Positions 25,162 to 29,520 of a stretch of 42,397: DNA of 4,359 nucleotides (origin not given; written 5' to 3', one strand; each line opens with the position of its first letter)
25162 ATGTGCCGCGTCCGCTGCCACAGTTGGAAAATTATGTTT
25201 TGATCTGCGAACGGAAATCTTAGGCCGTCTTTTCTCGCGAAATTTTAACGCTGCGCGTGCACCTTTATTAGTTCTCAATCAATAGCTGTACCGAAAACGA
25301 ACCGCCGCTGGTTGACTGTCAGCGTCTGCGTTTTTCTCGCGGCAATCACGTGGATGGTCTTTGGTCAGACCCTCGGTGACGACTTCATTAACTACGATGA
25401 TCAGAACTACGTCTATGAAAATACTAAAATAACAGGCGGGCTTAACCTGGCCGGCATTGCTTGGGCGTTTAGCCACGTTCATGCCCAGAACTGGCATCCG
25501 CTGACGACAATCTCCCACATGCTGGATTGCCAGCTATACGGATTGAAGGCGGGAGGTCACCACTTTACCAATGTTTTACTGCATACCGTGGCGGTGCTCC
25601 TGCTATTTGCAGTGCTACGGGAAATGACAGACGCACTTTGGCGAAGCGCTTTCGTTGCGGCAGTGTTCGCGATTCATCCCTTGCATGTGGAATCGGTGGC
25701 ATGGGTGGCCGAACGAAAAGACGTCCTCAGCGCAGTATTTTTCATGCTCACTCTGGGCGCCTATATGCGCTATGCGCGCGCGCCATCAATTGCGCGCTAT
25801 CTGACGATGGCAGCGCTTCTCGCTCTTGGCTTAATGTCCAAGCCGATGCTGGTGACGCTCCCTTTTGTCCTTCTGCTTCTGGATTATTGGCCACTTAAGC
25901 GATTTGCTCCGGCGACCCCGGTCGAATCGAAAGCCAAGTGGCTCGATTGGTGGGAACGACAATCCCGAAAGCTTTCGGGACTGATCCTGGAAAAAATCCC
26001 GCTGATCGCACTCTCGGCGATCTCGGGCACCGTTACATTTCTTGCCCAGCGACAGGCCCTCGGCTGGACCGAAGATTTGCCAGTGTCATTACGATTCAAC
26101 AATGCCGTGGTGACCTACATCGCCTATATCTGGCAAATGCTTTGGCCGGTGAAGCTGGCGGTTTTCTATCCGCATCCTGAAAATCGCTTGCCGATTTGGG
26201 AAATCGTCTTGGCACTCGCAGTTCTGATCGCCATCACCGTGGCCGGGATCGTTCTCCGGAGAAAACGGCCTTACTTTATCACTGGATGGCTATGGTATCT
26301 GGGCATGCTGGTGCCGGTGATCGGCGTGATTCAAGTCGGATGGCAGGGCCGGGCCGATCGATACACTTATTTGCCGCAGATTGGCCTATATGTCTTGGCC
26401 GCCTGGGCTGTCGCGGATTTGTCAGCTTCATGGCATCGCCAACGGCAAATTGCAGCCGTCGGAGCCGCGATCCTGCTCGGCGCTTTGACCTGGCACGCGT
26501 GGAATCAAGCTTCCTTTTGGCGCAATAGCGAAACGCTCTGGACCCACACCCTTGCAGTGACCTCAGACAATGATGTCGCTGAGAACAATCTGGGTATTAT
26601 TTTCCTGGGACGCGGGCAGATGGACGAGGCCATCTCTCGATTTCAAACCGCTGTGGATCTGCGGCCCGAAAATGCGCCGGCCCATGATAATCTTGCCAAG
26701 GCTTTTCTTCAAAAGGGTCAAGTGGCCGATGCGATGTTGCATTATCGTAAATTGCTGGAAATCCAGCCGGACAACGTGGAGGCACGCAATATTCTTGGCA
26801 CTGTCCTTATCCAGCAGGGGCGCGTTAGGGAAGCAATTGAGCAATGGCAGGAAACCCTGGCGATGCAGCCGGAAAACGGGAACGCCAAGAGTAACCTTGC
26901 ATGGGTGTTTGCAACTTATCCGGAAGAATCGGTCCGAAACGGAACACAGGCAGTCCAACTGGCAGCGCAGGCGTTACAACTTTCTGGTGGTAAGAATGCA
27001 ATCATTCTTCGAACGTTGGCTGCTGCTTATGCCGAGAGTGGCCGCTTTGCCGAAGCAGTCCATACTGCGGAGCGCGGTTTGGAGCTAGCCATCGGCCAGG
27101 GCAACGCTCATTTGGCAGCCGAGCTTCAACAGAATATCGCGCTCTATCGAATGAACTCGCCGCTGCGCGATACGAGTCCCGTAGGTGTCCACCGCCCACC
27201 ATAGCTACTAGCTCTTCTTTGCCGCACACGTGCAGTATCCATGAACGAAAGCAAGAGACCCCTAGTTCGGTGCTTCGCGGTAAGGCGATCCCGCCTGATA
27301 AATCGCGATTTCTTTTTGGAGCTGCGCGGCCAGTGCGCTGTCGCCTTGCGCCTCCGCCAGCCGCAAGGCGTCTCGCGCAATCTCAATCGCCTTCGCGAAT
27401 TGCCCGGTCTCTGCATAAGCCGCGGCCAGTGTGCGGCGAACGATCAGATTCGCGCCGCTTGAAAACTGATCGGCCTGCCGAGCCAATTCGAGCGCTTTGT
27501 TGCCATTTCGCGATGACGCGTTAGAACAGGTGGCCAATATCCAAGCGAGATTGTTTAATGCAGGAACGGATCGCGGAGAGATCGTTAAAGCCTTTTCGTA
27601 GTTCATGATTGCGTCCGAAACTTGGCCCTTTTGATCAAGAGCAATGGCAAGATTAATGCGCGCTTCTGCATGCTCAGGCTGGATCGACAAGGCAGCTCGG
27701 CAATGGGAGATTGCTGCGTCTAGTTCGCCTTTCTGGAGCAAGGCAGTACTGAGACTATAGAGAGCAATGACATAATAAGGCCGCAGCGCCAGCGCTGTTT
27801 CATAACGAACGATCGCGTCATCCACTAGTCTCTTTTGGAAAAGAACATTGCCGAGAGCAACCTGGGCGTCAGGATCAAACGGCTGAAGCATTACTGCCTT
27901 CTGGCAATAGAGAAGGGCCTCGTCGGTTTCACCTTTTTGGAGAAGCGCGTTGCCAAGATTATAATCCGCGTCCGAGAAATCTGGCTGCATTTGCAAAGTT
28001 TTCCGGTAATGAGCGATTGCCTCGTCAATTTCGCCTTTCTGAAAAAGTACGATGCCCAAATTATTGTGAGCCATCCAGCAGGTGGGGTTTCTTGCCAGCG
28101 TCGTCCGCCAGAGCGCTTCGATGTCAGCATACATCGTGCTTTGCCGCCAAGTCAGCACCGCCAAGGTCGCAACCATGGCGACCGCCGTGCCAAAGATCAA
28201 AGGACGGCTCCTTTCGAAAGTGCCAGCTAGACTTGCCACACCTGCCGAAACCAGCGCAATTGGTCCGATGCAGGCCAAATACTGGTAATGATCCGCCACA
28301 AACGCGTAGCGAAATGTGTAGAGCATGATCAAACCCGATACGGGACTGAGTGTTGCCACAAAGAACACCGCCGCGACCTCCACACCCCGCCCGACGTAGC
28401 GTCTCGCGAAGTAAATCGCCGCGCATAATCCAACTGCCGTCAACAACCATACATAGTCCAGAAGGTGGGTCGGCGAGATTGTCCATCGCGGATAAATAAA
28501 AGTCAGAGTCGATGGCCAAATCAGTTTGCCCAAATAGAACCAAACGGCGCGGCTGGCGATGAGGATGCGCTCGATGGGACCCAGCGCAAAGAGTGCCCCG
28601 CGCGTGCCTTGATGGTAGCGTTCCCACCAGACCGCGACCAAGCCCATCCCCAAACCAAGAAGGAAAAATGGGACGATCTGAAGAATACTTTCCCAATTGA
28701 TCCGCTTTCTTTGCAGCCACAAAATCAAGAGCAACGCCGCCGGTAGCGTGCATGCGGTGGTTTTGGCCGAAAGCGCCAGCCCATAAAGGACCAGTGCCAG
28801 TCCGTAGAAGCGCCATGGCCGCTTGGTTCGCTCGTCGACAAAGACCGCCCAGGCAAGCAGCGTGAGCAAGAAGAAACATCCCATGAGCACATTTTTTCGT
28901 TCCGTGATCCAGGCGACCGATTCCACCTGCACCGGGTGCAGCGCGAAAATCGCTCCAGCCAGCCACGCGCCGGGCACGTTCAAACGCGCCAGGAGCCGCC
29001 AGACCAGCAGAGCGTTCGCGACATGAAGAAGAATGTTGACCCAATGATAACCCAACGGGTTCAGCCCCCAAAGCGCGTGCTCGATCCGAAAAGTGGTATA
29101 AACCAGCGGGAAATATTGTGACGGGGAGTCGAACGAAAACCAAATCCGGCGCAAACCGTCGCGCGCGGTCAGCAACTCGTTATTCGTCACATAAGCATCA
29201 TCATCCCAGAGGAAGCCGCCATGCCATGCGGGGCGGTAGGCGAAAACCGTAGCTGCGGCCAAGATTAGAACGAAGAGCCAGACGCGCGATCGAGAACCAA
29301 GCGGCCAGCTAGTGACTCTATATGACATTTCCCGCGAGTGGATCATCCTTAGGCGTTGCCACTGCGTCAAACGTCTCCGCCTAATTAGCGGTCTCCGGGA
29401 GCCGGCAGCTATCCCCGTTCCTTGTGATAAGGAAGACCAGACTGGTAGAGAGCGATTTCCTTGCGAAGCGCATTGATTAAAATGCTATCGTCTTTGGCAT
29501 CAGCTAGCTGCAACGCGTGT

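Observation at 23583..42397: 19-kb island dense in GT-C-like glycosyltransferases: candidate uncharacterised periplasmic glycosylation system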

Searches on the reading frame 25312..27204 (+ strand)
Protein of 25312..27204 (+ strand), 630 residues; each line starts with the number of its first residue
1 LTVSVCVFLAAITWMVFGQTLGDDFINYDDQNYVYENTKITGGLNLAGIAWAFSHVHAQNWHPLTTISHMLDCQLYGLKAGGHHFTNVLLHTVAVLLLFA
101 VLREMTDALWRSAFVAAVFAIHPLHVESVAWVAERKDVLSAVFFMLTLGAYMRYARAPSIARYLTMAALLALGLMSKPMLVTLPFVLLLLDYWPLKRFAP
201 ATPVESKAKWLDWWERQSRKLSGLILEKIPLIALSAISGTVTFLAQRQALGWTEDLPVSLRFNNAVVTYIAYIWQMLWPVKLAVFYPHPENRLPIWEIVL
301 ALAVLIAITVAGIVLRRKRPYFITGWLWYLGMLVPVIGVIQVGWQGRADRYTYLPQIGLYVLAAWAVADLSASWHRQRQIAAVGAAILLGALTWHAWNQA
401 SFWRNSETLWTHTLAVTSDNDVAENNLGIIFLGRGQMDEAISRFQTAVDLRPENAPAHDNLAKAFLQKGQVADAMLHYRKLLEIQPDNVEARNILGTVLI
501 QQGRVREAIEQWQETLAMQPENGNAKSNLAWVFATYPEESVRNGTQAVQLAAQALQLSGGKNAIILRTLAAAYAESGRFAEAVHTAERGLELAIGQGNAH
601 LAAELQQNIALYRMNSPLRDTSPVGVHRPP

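Call 4: search_protein_families(library=pfam, proteins=[window:25312-27204:+], max_evalue=0.01)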
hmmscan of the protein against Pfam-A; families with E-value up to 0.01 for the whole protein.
window:25312-27204:+ (630 aa): 22 families
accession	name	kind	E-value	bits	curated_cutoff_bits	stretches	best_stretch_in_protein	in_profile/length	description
PF07719.23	TPR_2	-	9e-21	72.7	27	2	455-488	1-34/34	Tetratricopeptide repeat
PF13414.12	TPR_11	-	2.7e-18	65.8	26.8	2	431-469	4-42/42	TPR repeat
PF13432.12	TPR_16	-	4.9e-17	62.5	32.7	2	427-488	3-64/65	Tetratricopeptide repeat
PF00515.34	TPR_1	-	7.6e-17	60.8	27.8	1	460-488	6-34/34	Tetratricopeptide repeat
PF14559.12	TPR_19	-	8e-17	61.8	25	3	432-493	2-63/68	Tetratricopeptide repeat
PF13424.12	TPR_12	-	2.4e-16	60.1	30.1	2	423-485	5-75/77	Tetratricopeptide repeat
PF13431.12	TPR_17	-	1.6e-14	53.4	24.4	1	477-510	1-34/34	Tetratricopeptide repeat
PF13428.12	TPR_14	-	4.5e-12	45.8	23.5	1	457-496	3-42/44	Tetratricopeptide repeat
PF23914.1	TPR_CcmH_CycH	-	3.5e-11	43.6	42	1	418-522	47-154/158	Cytochrome c-type biogenesis protein H TPR domain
PF13176.12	TPR_7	-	9.1e-11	41.4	27.9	0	426-453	4-33/36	Tetratricopeptide repeat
PF13181.12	TPR_8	-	1.1e-10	41.2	25.7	0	456-488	2-34/34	Tetratricopeptide repeat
PF13374.12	TPR_10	-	4.5e-08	33.3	27.5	0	491-518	4-31/42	Tetratricopeptide repeat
PF24575.1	TPR_Slam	-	8.3e-08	33.1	35.2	0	462-501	52-93/104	Surface lipoprotein assembly modifier, N-terminal TPR repeats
PF14561.12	TPR_20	-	6.8e-06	26.8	25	1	480-538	13-73/90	Tetratricopeptide repeat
PF13174.12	TPR_6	-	9.7e-06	26.4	26.3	0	460-487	5-32/33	Tetratricopeptide repeat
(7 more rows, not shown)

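Call 5: search_protein_families(library=ncbifam, proteins=[window:25312-27204:+], max_evalue=0.01)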
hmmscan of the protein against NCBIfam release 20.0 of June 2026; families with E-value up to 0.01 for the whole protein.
window:25312-27204:+ (630 aa): 29 families (the best 25 are shown)
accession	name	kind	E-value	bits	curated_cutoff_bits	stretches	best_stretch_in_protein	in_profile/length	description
TIGR02917.1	PEP_TPR_lipo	equivalog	1.3e-23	82.8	312.2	2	460-596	741-870/899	XrtA/PEP-CTERM system TPR-repeat protein PrsT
NF040959.1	MamA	equivalog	2.1e-22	79.6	200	2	419-533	70-183/204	magnetosome protein MamA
NF033762.1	social_mot_Tgl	equivalog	2.4e-15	56.6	225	2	467-533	43-110/252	social motility TPR repeat lipoprotein Tgl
TIGR02521.1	type_IV_pilW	equivalog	1.7e-14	53.9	154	1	426-593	36-199/234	type IV pilus biogenesis/stability protein PilW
NF033758.1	gliding_GltE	equivalog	6.3e-12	45.2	225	1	415-526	78-191/411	adventurous gliding motility TPR repeat lipoprotein GltE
NF052415.1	T3SS_chap_SctY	equivalog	1.4e-10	41.7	70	1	427-517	12-105/106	type III secretion apparatus assembly chaperone SctY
NF008391.2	PRK11189.1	equivalog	6.4e-08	32.4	250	1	474-530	84-140/297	lipoprotein NlpI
TIGR00990.1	3a0801s09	subfamily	1.4e-07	30.5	757.25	1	434-597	412-576/615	mitochondrial import receptor subunit TOM70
NF002725.1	PRK02603.1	equivalog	1.6e-07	31.5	143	1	419-473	70-124/173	photosystem I assembly protein Ycf3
NF047507.1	TPR_BatC_Lepto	exception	4.2e-07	29.7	175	1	466-541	69-148/214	TPR repeat-containing protein BatC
NF033920.0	C39_PA2778_fam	equivalog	2.2e-06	27.3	150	2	463-557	164-253/255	PA2778 family cysteine peptidase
TIGR03939.1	PGA_TPR_OMP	equivalog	2.6e-06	26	366.65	1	432-576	64-201/800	poly-beta-1,6 N-acetyl-D-glucosamine export porin PgaA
TIGR04510.1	mod_pep_cyc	subfamily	3.4e-06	25.9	400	1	428-603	405-576/814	putative peptide modification system cyclase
NF041054.1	WAxxUGC_long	equivalog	5.6e-06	25.9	300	0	453-489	274-310/354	ResA-like WAxxUGC motif-containing protein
NF011721.1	PRK15174.1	equivalog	7.1e-06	24.5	1200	1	433-583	224-372/656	Vi polysaccharide transport protein VexE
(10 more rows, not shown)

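Call 10: search_solved_structures(query=window:25312-27204:+, max_evalue=0.01)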
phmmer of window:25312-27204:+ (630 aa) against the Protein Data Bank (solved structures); distinct sequences matched with E-value up to 0.01: 135 (the best 60 are shown).
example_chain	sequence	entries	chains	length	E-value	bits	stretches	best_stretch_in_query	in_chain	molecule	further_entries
9qhb_A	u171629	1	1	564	4.5e-76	259.8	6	425-529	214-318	Engineered tetratricopeptide repeat protein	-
8bu0_A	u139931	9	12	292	1.1e-60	209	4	425-530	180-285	Consensus tetratricopeptide repeat protein | Crystal structure of an 8-repeat consensus TPR superhelix with Zinc. | Monomer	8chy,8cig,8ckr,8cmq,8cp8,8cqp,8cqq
9qhc_A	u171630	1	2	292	8.2e-57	196.2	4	426-530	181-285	Engineered tetratricopeptide repeat protein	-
7ntf_A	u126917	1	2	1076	4.7e-39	137.6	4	425-532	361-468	Isoform 1 of UDP-N-acetylglucosamine--peptide N-acetylglucosaminyltransferase 110 kDa subu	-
6eou_A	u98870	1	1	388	8.8e-39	136.6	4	413-534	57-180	UDP-N-acetylglucosamine--peptide N-acetylglucosaminyltransferase 110 kDa subunit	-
1w3b_A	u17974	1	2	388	9.4e-39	136.6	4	413-534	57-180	UDP-N-ACETYLGLUCOSAMINE--PEPTIDE N-ACETYLGLUCOSAMINYLTRANSFERASE 110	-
7yea_A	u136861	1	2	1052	1e-36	129.8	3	406-532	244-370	UDP-N-acetylglucosamine--peptide N-acetylglucosaminyltransferase 110 kDa subunit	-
7yeh_B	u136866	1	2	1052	1e-36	129.8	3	406-532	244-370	UDP-N-acetylglucosamine--peptide N-acetylglucosaminyltransferase 110 kDa subunit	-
7obi_A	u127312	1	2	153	3.1e-30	108.4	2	423-533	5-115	CTPR-rv4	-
2fo7_A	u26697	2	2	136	4.1e-22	81.6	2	425-523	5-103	SYNTHETIC CONSENSUS TPR PROTEIN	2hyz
7y4i_A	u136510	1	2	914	1.1e-19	73.5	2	423-529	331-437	Probable UDP-N-acetylglucosamine--peptide N-acetylglucosaminyltransferase SPINDLY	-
8dtf_A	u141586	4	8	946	1.3e-19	73.3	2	423-529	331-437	Probable UDP-N-acetylglucosamine--peptide N-acetylglucosaminyltransferase SPINDLY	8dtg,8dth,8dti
9gzg_A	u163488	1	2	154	2.2e-19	72.6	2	425-511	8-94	Engineered CTPR protein with glutamic acids for conductivity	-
1na0_A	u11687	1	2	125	3.9e-19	71.7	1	423-530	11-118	designed protein CTPR3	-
2wqh_A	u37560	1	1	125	7.2e-19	70.9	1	423-530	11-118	CTPR3Y3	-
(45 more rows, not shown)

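Call 50: predict_structure(alignment_id=A2)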
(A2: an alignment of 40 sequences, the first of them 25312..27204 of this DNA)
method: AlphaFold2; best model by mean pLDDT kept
length: 630 residues; sequences in the alignment: 40
mean_pLDDT: 81.2   pTM: 0.76
mean pLDDT of the five models: 81.2, 80.7, 79.9, 77.9, 68.1
residues with pLDDT >= 90: 211; 70-90: 294; 50-70: 105; < 50: 20
segments of 3 or more residues with pLDDT < 50: 251-254, 284-291, 623-630
pLDDT, mean of each block of 10 residues (from residue 1): 93 91 80 81 87 67 84 91 91 94 86 89 75 81 89 87 87 68 74 74 61 71 77 71 60 54 67 67 48 64 78 79 83 62 56 76 79 68 80 83 86 82 89 94 95 89 94 94 89 92 91 94 94 92 95 91 94 97 97 92 94 91 39
secondary structure, 60 per line:
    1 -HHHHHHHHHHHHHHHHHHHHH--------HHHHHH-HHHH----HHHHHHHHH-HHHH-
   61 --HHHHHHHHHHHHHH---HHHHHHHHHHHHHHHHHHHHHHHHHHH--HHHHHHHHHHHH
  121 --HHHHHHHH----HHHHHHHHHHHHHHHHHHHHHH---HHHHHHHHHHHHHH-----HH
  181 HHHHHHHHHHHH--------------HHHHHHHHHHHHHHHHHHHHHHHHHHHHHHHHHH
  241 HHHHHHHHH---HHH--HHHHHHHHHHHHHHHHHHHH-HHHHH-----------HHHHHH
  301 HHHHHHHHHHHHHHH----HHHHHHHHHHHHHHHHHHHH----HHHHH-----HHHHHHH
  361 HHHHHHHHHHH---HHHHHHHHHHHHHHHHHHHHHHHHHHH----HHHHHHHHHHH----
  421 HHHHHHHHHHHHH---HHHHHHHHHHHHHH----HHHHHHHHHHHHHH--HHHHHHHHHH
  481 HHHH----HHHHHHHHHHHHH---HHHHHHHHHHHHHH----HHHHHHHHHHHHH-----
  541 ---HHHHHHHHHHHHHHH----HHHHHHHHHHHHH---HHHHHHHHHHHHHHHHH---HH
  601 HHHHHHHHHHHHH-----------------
elements in order: H2-22 H31-36 H38-41 H46-54 H56-59 H63-76 H80-106 H109-120 H123-130 H135-156 H160-173 H179-192 H207-249 H258-277 H279-283 H295-315 H320-339 H344-348 H354-371 H375-401 H406-416 H421-433 H437-450 H455-468 H471-484 H489-501 H505-518 H523-535 H544-558 H563-575 H579-595 H599-613

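Call 53: fold_search(model_id=the predicted structure, library=pdb)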
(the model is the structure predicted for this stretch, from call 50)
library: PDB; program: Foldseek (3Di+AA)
matches with E <= 10: 1461; with E <= 0.001: 311
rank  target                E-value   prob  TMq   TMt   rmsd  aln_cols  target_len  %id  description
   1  9qhb                  1.1e-08  1.00  0.27  0.61  11.4       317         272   21  Crystal structure of 16-repeat CTPR protein with eliminated coordination sites (released 2025-10-22)
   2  8chy                  1.7e-08  1.00  0.28  0.60  10.4       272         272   25  Crystal structure of an 8-repeat consensus TPR superhelix with Zinc. (released 2024-02-21)
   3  1w3b_A                9.3e-08  1.00  0.28  0.43  18.9       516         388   16  The superhelical TPR domain of O-linked GlcNAc transferase reveals structural similarities to importin alpha. (released 2004-09-09)
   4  1w3b_B                1.1e-07  1.00  0.27  0.46  10.8       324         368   20  The superhelical TPR domain of O-linked GlcNAc transferase reveals structural similarities to importin alpha. (released 2004-09-09)
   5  9qhc_A                1.2e-07  1.00  0.28  0.61   7.8       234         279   26  Crystal structure of 8-repeat CTPR protein with eliminated coordination sites (released 2025-10-22)
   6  7yea_A                1.2e-07  1.00  0.28  0.19  19.6       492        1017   17  Human O-GlcNAc transferase Dimer (released 2023-07-12)
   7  8dth_A                1.3e-07  1.00  0.31  0.27   9.4       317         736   18  Cryo-EM structure of Arabidopsis SPY alternative conformation 2 (released 2023-03-08)
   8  8dtg_B                1.7e-07  1.00  0.31  0.27  13.1       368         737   18  Cryo-EM structure of Arabidopsis SPY alternative conformation 1 (released 2023-03-08)
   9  9qhc_B                1.9e-07  1.00  0.30  0.66  10.4       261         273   25  Crystal structure of 8-repeat CTPR protein with eliminated coordination sites (released 2025-10-22)
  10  9gaw_J                2.0e-07  1.00  0.29  0.35  24.2       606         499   15  High-resolution structure of the Anaphase-promoting complex/cyclosome (APC/C) bound to co-activator Cdh1 (released 2024-08-14)
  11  8dth_B                2.7e-07  1.00  0.31  0.28   9.8       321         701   19  Cryo-EM structure of Arabidopsis SPY alternative conformation 2 (released 2023-03-08)
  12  8dti_A                3.8e-07  1.00  0.29  0.29   2.9       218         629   21  Cryo-EM structure of Arabidopsis SPY in complex with GDP-fucose (released 2023-03-08)
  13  7yeh_A                4.0e-07  1.00  0.28  0.19  21.2       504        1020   17  Cryo-EM structure of human OGT-OGA complex (released 2023-07-12)
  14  6eou                  4.3e-07  1.00  0.29  0.50  12.0       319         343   21  O-GlcNAc transferase TPR domain with the intellectual disability associated mutation L254F (released 2018-05-09)
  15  7y4i_B                4.8e-07  1.00  0.31  0.25  21.7       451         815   17  Crystal structure of SPINDLY in complex with GDP (released 2022-12-07)
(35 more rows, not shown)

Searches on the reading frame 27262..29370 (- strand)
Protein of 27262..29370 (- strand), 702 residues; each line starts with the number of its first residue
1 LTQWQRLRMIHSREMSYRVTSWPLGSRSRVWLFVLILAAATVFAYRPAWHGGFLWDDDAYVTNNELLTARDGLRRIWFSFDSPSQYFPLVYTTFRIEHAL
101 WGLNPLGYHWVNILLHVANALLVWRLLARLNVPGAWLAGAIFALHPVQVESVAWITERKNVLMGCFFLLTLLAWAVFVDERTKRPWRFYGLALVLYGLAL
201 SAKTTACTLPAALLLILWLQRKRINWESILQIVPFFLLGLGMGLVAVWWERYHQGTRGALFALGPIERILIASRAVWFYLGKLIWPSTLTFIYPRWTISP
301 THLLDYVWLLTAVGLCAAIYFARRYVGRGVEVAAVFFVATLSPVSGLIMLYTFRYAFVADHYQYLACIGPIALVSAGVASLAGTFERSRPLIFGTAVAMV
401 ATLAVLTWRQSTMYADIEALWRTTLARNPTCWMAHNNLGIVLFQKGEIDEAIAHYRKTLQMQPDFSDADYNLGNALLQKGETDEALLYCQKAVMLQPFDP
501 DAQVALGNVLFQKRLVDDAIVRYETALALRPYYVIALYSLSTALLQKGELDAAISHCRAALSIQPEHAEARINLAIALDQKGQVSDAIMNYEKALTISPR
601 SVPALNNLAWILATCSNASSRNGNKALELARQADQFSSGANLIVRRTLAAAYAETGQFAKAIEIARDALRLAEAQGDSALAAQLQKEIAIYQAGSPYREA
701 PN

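Call 4: search_protein_families(library=pfam, proteins=[window:27262-29370:-], max_evalue=0.01)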
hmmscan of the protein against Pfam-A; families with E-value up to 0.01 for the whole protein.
window:27262-29370:- (702 aa): 29 families (the best 25 are shown)
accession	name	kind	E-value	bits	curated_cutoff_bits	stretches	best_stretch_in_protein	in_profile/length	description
PF00515.34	TPR_1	-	1.9e-33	113.3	27.8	4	434-465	3-34/34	Tetratricopeptide repeat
PF07719.23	TPR_2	-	1.2e-30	103.4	27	3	434-464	3-33/34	Tetratricopeptide repeat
PF13432.12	TPR_16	-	9.5e-28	96.7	32.7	3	445-500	10-65/65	Tetratricopeptide repeat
PF13431.12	TPR_17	-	5.9e-27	92.1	24.4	3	454-486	1-33/34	Tetratricopeptide repeat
PF13414.12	TPR_11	-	7.9e-26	89.9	26.8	4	441-480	3-42/42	TPR repeat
PF13181.12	TPR_8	-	4.9e-24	82.8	25.7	3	470-497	5-32/34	Tetratricopeptide repeat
PF14559.12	TPR_19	-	2.1e-23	82.9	25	3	442-503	1-62/68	Tetratricopeptide repeat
PF13424.12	TPR_12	-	1.7e-20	73.4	30.1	5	536-598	5-75/77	Tetratricopeptide repeat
PF13428.12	TPR_14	-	1.4e-18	65.9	23.5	1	536-576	3-43/44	Tetratricopeptide repeat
PF13374.12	TPR_10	-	3.1e-13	49.7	27.5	1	436-461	6-31/42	Tetratricopeptide repeat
PF13176.12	TPR_7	-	6.7e-13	48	27.9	0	470-500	3-35/36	Tetratricopeptide repeat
PF24575.1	TPR_Slam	-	7.9e-12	46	35.2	1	439-485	54-100/104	Surface lipoprotein assembly modifier, N-terminal TPR repeats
PF23914.1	TPR_CcmH_CycH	-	3.1e-09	37.3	42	1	422-529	40-150/158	Cytochrome c-type biogenesis protein H TPR domain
PF25064.1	ARM_TT21_5th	-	5.5e-08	33.6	27.8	0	502-562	3-63/117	TT21 fifth ARM repeats domain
PF12895.13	ANAPC3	-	7.6e-08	33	27.2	1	513-594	2-82/82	Anaphase-promoting complex, cyclosome, subunit 3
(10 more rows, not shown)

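Call 5: search_protein_families(library=ncbifam, proteins=[window:27262-29370:-], max_evalue=0.01)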
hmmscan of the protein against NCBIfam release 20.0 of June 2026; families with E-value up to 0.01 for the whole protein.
window:27262-29370:- (702 aa): 32 families (the best 25 are shown)
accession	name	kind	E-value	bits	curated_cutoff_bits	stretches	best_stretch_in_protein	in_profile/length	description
TIGR02917.1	PEP_TPR_lipo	equivalog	6.4e-34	117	312.2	2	403-571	165-332/899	XrtA/PEP-CTERM system TPR-repeat protein PrsT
NF040959.1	MamA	equivalog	2.7e-26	92.3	200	2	478-612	49-183/204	magnetosome protein MamA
NF033762.1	social_mot_Tgl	equivalog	1.5e-25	90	225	3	420-486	53-120/252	social motility TPR repeat lipoprotein Tgl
NF033758.1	gliding_GltE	equivalog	1.4e-21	76.9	225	2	492-621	214-343/411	adventurous gliding motility TPR repeat lipoprotein GltE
TIGR02521.1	type_IV_pilW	equivalog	3.1e-20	72.7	154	2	540-636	37-131/234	type IV pilus biogenesis/stability protein PilW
NF033920.0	C39_PA2778_fam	equivalog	2.8e-15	56.4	150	2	404-497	162-255/255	PA2778 family cysteine peptidase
TIGR02552.1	LcrH_SycD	equivalog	5e-12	45.7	104.8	2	412-495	32-115/136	SycD/LcrH family type III secretion system chaperone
NF052415.1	T3SS_chap_SctY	equivalog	9.9e-11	42.1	70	2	438-503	12-76/106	type III secretion apparatus assembly chaperone SctY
NF002725.1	PRK02603.1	equivalog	1e-10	41.9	143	1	546-625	47-129/173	photosystem I assembly protein Ycf3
NF047507.1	TPR_BatC_Lepto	exception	2.4e-10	40.2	175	3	437-498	63-128/214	TPR repeat-containing protein BatC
NF008391.2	PRK11189.1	equivalog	1.4e-09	37.8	250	2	423-491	90-158/297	lipoprotein NlpI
TIGR00990.1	3a0801s09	subfamily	1.8e-09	36.8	757.25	1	441-613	408-587/615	mitochondrial import receptor subunit TOM70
NF047371.1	FlcA_CTERM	equivalog_domain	3.1e-09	35.9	300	1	436-527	442-534/646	periplasmic flagellar collar protein FlcA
NF041054.1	WAxxUGC_long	equivalog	4.5e-08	32.8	300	0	434-464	278-308/354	ResA-like WAxxUGC motif-containing protein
NF008520.0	PRK11447.1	equivalog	6.5e-08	30.8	858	0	473-530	276-333/1157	cellulose synthase complex outer membrane protein BcsC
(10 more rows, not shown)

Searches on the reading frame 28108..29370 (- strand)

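Call 7: search_protein_families(library=pfam, proteins=[window:28108-29370:-], max_evalue=10)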
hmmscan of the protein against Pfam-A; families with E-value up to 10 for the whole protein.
seq(421 aa): 3 families
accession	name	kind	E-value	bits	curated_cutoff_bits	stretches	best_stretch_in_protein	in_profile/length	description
PF10810.13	DUF2545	-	0.012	16.2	27.8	1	310-356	33-78/80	Protein of unknown function (DUF2545)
PF22990.1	ABHD16_N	-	0.47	10.9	27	1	273-340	39-103/125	Phosphatidylserine Lipase ABHD16 N-terminal domain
PF06081.17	ArAE_1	-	7.1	7.2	22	1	134-245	28-136/141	Aromatic acid exporter family member 1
